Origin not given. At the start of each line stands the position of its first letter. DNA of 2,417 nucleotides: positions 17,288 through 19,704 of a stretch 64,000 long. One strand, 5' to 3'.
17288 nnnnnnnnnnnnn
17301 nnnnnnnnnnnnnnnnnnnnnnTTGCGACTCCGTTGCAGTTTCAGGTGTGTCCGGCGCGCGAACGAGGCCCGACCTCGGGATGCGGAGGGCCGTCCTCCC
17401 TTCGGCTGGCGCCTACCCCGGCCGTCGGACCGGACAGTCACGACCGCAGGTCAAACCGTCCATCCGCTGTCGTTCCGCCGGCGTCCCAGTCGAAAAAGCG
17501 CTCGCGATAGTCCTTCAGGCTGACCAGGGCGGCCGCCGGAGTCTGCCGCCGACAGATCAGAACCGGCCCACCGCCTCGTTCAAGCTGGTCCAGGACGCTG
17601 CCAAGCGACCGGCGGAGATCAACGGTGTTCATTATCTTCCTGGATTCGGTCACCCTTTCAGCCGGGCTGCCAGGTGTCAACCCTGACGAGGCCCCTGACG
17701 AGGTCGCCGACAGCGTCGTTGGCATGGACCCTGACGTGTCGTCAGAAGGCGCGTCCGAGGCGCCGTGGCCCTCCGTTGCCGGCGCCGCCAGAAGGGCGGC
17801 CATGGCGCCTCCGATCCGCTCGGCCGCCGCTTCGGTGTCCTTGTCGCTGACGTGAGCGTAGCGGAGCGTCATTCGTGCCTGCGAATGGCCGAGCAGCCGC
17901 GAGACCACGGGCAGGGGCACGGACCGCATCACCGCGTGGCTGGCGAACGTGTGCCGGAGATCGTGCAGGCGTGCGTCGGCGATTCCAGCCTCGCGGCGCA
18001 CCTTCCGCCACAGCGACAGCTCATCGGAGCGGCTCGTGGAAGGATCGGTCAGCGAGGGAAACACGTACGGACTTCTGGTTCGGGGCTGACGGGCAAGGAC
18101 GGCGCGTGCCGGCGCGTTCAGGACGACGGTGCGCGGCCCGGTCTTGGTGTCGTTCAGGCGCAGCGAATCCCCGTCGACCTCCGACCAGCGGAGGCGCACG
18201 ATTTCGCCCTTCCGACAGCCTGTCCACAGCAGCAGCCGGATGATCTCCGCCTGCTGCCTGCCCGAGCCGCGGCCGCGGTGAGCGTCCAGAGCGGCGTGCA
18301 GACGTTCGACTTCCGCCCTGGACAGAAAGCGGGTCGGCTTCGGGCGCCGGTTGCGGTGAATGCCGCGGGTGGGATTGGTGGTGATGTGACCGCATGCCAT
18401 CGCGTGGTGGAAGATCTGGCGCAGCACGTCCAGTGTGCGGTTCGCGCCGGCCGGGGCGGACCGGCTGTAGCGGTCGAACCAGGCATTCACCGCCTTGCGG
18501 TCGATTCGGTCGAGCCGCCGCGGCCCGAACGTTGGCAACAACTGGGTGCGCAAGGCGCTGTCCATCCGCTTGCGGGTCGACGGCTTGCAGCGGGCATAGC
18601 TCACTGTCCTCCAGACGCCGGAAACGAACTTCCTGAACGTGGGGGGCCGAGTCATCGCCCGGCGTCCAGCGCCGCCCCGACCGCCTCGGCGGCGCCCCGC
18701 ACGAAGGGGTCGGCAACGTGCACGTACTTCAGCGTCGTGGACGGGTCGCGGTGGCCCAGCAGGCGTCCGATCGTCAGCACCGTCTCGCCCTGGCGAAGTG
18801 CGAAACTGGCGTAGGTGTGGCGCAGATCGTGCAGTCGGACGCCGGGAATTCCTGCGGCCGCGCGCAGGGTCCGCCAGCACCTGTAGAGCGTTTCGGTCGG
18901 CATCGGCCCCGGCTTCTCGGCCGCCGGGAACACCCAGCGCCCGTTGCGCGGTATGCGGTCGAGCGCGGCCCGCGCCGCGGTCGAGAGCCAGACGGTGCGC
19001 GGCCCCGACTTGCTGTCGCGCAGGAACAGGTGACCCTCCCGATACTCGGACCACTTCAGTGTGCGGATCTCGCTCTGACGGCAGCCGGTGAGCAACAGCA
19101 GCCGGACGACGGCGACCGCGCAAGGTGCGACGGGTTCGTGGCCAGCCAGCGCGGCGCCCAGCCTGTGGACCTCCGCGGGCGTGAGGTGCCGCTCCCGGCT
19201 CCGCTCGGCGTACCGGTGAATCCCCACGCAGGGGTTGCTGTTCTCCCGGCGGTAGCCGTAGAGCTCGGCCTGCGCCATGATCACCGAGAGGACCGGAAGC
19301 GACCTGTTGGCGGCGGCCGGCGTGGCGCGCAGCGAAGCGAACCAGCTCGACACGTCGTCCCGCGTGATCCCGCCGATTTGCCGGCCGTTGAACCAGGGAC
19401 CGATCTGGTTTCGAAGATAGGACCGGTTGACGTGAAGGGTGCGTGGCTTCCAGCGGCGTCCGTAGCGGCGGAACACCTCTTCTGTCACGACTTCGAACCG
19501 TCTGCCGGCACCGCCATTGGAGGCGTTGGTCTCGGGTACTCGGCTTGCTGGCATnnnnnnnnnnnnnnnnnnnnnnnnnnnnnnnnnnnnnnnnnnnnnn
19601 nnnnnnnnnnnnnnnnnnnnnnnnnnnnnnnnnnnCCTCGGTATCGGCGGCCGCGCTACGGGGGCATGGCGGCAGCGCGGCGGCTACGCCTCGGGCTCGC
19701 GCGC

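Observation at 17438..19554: Two translationally coupled paralogous tyrosine recombinases, the second reading in frame into a Phd/YefM-like module, placed at one end of the putative invertible segment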

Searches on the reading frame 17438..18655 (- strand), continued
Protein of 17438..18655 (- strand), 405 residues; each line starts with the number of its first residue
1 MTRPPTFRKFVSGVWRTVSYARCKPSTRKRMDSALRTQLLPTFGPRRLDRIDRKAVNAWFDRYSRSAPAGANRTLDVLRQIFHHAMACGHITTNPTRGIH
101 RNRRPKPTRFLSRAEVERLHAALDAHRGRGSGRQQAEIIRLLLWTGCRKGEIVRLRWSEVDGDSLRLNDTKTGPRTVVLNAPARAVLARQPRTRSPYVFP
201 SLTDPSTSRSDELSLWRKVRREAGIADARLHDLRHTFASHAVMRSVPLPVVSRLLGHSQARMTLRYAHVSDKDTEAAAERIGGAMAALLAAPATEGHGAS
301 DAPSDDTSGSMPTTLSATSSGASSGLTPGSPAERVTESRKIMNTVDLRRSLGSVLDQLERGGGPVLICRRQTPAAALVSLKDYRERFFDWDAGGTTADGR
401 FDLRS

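Call 54: search_protein_families(library=ncbifam, proteins=[window:17438-18655:-], max_evalue=0.01)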
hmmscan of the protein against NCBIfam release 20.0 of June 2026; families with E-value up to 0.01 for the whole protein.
window:17438-18655:- (405 aa): 10 families
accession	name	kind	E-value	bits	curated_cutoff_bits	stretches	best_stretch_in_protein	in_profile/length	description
NF040815.2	recomb_XerA_Arch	equivalog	8.4e-25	87.8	220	1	26-275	15-260/263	site-specific tyrosine recombinase/integron integrase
NF001399.0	PRK00283.1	subfamily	6e-22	78.3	279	1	47-273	47-287/300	tyrosine recombinase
TIGR02225.1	recomb_XerD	equivalog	4e-21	75.6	329.6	1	47-274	37-279/290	site-specific tyrosine recombinase XerD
TIGR02224.1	recomb_XerC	equivalog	1.1e-19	71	335.15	1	46-274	39-282/295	tyrosine recombinase XerC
TIGR02249.1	integrase_gron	subfamily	5e-09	35.9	265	1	217-274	247-305/315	integron integrase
NF003462.0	PRK05084.1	equivalog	5.3e-09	35.3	267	1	230-281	305-356/360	tyrosine recombinase XerS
NF002331.0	PRK01287.1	subfamily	3.3e-08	32.9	371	1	71-270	100-313/365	site-specific tyrosine recombinase XerC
TIGR01552.1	phd_fam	subfamily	1.6e-05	24.2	20.8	1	346-385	6-44/53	type II toxin-antitoxin system prevent-host-death family antitoxin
NF047926.1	integrase_GmtZ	equivalog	3.4e-05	22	600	1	229-275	429-476/784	gamma-mobile-trio integrase GmtZ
NF011946.0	PRK15417.1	equivalog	0.0021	17.3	435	1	220-273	265-319/337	integron integrase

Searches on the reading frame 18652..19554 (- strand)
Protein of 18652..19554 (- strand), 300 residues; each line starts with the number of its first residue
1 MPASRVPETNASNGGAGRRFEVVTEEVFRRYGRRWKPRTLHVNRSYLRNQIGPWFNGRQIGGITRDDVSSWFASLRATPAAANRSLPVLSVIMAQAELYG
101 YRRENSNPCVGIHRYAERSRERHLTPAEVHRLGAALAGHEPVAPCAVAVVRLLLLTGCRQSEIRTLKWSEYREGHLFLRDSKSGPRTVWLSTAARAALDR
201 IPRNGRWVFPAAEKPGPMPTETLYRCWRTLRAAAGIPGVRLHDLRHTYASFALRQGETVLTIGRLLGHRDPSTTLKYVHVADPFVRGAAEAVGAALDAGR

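Call 5: search_protein_families(library=pfam, proteins=[window:18652-19554:-], max_evalue=0.1)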
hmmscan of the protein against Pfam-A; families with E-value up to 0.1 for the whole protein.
window:18652-19554:- (300 aa): 3 families
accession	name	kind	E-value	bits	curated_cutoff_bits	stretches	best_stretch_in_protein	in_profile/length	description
PF00589.27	Phage_integrase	-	2.7e-19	70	27.1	1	124-282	3-170/172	Phage integrase family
PF22022.2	Phage_int_M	-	0.00013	22.5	27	1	20-105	1-88/96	Phage integrase central domain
PF14659.12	Phage_int_SAM_3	-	0.0011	19.5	22.6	1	28-74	10-56/58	Phage integrase, N-terminal SAM-like domain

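Call 16: search_protein_families(library=padloc, proteins=[window:18652-19554:-], max_evalue=0.001)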
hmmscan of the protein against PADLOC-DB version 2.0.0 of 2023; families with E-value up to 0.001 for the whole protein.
window:18652-19554:- (300 aa): 0 families

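Call 54: search_protein_families(library=ncbifam, proteins=[window:18652-19554:-], max_evalue=0.01)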
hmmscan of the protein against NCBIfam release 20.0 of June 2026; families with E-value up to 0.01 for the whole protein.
window:18652-19554:- (300 aa): 8 families
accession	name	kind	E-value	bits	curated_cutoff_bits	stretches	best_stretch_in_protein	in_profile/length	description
NF040815.2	recomb_XerA_Arch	equivalog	2.7e-21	76.3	220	1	37-281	14-255/263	site-specific tyrosine recombinase/integron integrase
NF001399.0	PRK00283.1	subfamily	5.8e-15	55.3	279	1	59-282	47-285/300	tyrosine recombinase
TIGR02224.1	recomb_XerC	equivalog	1.2e-13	51.1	335.15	1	59-281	40-278/295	tyrosine recombinase XerC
TIGR02225.1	recomb_XerD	equivalog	1.7e-12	47.3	329.6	1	59-282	37-276/290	site-specific tyrosine recombinase XerD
TIGR02249.1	integrase_gron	subfamily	9.3e-09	35.1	265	1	221-283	240-303/315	integron integrase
NF011946.0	PRK15417.1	equivalog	7.4e-07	28.6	435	1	221-288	255-321/337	integron integrase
NF003462.0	PRK05084.1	equivalog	1.3e-06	27.4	267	1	240-290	304-354/360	tyrosine recombinase XerS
NF041502.1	integrase_1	equivalog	0.01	14.6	350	0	244-296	324-376/484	site-specific integrase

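Call 60: list_cluster_members(proteins=[P0001, window:18652-19554:-, P0003, P0032])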
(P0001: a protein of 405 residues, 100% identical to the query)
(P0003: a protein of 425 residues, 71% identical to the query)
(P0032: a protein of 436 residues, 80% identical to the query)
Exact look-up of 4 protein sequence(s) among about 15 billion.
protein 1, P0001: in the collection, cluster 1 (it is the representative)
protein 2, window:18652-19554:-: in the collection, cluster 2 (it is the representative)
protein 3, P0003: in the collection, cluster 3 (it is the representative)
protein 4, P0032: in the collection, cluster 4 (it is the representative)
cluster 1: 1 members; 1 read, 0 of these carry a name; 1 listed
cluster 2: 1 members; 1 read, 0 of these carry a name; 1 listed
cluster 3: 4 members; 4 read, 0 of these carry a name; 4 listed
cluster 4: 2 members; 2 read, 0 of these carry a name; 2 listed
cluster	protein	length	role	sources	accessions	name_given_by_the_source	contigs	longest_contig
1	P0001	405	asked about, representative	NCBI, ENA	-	-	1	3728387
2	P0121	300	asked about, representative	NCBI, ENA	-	-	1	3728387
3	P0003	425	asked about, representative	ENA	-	-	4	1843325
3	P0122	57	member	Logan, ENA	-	-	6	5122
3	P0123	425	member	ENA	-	-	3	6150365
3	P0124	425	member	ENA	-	-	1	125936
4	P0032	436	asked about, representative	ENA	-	-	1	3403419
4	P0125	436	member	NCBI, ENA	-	-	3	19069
